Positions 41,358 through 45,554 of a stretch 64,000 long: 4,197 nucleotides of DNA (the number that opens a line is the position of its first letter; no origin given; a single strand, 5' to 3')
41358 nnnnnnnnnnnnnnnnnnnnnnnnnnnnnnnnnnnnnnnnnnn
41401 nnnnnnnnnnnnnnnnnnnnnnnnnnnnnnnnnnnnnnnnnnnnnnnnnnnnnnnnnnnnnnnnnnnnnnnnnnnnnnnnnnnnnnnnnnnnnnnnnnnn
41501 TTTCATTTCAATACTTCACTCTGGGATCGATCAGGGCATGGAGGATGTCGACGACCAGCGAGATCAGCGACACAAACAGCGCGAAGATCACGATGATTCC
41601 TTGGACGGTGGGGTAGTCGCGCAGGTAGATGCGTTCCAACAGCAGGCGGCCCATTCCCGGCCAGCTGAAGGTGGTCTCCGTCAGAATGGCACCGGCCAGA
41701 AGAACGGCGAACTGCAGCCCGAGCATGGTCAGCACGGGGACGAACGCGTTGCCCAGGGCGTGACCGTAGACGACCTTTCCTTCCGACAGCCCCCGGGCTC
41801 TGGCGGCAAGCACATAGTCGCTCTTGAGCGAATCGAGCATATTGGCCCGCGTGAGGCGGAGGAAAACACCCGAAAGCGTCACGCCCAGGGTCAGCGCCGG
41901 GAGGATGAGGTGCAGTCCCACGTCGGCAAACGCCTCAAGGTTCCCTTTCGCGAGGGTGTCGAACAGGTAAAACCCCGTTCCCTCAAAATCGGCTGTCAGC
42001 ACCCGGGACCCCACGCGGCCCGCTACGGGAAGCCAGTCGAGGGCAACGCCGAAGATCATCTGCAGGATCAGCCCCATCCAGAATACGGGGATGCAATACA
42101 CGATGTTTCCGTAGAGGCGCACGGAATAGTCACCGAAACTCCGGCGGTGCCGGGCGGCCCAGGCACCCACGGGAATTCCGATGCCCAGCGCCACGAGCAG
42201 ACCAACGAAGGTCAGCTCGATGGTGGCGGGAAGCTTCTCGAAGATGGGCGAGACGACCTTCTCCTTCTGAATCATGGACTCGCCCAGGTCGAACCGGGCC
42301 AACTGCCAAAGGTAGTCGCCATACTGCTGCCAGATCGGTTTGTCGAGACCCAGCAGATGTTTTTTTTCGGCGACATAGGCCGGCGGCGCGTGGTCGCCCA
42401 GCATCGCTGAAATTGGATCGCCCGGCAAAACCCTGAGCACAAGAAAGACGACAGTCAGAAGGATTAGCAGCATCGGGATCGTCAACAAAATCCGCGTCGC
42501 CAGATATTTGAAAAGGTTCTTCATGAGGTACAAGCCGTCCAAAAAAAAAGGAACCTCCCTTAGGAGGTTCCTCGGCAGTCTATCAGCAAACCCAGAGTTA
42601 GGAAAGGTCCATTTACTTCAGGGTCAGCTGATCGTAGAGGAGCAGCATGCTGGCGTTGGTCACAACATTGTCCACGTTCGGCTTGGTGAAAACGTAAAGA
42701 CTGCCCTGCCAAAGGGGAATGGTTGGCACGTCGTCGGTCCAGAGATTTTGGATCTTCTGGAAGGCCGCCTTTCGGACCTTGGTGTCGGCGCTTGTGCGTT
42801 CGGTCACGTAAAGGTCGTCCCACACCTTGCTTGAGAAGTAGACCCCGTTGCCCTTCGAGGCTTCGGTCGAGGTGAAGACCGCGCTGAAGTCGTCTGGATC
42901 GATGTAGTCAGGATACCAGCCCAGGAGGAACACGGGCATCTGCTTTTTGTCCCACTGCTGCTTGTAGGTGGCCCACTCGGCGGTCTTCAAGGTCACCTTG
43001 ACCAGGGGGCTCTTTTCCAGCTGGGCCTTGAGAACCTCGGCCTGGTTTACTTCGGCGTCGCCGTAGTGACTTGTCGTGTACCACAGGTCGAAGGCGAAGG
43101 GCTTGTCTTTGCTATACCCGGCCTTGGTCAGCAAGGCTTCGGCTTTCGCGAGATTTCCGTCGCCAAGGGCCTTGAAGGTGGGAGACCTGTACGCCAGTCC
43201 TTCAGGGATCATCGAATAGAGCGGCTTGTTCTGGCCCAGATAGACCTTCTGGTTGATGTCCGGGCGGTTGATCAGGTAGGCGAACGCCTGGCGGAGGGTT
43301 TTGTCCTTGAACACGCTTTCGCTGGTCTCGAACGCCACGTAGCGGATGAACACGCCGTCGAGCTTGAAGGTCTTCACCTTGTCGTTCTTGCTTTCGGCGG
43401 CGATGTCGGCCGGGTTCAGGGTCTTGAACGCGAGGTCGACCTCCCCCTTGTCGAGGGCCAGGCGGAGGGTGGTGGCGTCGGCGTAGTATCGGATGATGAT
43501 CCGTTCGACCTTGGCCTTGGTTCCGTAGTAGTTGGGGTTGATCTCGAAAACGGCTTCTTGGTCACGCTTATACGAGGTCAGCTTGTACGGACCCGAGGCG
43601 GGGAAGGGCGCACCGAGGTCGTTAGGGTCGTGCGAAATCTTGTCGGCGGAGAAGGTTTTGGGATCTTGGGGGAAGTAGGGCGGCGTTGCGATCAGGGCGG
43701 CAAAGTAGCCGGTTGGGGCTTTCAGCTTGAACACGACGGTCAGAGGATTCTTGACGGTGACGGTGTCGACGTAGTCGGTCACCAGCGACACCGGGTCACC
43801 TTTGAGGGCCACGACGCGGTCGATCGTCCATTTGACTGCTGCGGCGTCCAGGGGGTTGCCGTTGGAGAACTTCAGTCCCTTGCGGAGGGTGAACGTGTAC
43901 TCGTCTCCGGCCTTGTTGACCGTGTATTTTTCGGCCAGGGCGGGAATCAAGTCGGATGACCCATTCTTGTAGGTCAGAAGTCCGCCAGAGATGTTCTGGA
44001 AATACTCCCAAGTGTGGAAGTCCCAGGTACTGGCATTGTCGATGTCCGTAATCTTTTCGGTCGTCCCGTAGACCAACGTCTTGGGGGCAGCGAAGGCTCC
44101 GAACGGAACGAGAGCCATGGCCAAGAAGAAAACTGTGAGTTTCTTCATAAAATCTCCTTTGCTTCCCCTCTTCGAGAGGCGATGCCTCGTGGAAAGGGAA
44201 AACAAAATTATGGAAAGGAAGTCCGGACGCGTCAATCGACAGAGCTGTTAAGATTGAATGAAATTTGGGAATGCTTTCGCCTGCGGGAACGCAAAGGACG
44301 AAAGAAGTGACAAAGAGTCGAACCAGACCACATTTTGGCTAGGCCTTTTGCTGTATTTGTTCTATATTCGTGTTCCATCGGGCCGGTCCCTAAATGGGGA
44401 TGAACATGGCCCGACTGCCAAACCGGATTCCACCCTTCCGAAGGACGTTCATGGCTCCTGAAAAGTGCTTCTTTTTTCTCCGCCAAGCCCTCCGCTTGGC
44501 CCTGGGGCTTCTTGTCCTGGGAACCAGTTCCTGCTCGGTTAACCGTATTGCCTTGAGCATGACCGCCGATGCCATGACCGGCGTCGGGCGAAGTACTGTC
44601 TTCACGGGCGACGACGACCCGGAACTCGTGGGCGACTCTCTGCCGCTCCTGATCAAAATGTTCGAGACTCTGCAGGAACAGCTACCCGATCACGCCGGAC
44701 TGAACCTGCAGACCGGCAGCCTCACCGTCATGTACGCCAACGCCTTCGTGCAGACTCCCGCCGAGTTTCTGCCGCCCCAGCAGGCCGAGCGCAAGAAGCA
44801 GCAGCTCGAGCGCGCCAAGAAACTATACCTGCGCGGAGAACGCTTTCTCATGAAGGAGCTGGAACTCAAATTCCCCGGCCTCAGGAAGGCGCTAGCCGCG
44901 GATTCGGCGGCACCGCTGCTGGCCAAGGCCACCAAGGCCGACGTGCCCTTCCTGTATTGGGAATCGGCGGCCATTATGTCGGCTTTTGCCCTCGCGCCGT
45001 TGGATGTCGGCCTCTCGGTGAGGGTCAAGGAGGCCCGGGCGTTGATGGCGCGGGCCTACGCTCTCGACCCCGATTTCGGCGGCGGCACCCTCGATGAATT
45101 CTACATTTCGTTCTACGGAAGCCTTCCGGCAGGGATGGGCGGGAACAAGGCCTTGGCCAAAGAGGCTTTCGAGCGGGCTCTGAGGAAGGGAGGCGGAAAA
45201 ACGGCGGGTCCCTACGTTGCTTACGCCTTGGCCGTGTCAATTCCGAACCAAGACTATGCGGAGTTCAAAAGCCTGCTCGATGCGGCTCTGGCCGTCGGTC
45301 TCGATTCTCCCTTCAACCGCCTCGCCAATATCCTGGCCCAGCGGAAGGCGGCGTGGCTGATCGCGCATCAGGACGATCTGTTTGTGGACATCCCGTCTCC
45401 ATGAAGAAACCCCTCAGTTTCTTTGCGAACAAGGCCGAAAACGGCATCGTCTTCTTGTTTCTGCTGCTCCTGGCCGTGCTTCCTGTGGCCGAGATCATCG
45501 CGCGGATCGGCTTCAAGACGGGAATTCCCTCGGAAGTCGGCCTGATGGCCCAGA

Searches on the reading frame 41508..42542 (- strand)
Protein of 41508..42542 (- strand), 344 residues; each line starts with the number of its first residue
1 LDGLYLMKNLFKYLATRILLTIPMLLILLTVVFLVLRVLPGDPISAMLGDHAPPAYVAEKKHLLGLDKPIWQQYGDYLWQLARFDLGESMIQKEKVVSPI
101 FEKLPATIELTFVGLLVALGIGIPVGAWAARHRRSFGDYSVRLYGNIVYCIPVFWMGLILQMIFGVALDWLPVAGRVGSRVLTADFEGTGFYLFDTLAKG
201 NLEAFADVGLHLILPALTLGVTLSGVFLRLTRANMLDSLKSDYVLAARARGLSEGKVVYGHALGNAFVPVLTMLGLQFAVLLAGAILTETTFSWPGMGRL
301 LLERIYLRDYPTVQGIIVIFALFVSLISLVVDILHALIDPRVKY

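Call 27: search_protein_families(library=pfam, max_evalue=0.00001, proteins=[window:41508-42542:-])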
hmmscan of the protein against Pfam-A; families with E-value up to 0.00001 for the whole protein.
window:41508-42542:- (344 aa): 2 families
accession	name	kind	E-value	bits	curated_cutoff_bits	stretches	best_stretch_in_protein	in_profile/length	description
PF00528.27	BPD_transp_1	-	2.3e-44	151.8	26.4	1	122-343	1-183/184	Binding-protein-dependent transport system inner membrane component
PF19300.4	BPD_transp_1_N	-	1.7e-12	47.9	23.8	1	11-111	2-114/114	Binding-prot-dependent transport system membrane comp, N-term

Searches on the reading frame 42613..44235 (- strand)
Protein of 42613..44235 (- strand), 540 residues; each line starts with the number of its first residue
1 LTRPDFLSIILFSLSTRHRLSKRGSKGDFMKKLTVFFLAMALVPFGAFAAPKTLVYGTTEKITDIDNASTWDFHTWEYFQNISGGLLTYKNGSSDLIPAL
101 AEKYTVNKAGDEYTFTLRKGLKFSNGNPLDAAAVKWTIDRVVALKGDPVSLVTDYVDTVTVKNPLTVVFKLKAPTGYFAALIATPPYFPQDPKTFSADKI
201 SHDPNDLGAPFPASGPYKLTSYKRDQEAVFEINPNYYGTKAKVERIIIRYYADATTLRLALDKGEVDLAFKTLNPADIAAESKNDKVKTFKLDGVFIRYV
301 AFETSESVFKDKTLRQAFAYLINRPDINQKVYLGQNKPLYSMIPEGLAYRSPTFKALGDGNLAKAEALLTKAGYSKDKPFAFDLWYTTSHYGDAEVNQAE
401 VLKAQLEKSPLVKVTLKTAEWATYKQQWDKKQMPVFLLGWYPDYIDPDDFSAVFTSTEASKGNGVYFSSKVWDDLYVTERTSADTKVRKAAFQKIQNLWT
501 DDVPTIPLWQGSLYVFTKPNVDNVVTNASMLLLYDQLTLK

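Call 27: search_protein_families(library=pfam, max_evalue=0.00001, proteins=[window:42613-44235:-])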
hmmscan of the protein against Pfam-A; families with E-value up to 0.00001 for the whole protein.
window:42613-44235:- (540 aa): 1 family
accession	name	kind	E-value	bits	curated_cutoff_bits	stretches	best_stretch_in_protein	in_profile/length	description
PF00496.27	SBP_bac_5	-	1.3e-84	284.9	32.4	1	96-459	2-365/368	Bacterial extracellular solute-binding proteins, family 5 Middle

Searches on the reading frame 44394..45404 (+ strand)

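Call 27: search_protein_families(library=pfam, max_evalue=0.00001, proteins=[window:44394-45404:+])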
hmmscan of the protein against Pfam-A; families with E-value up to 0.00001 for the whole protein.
window:44394-45404:+ (336 aa): 1 family
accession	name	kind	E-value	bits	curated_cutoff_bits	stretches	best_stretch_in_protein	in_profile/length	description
PF16811.11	TAtT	-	1e-82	277.9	26.5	1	73-330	2-263/263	TRAP transporter T-component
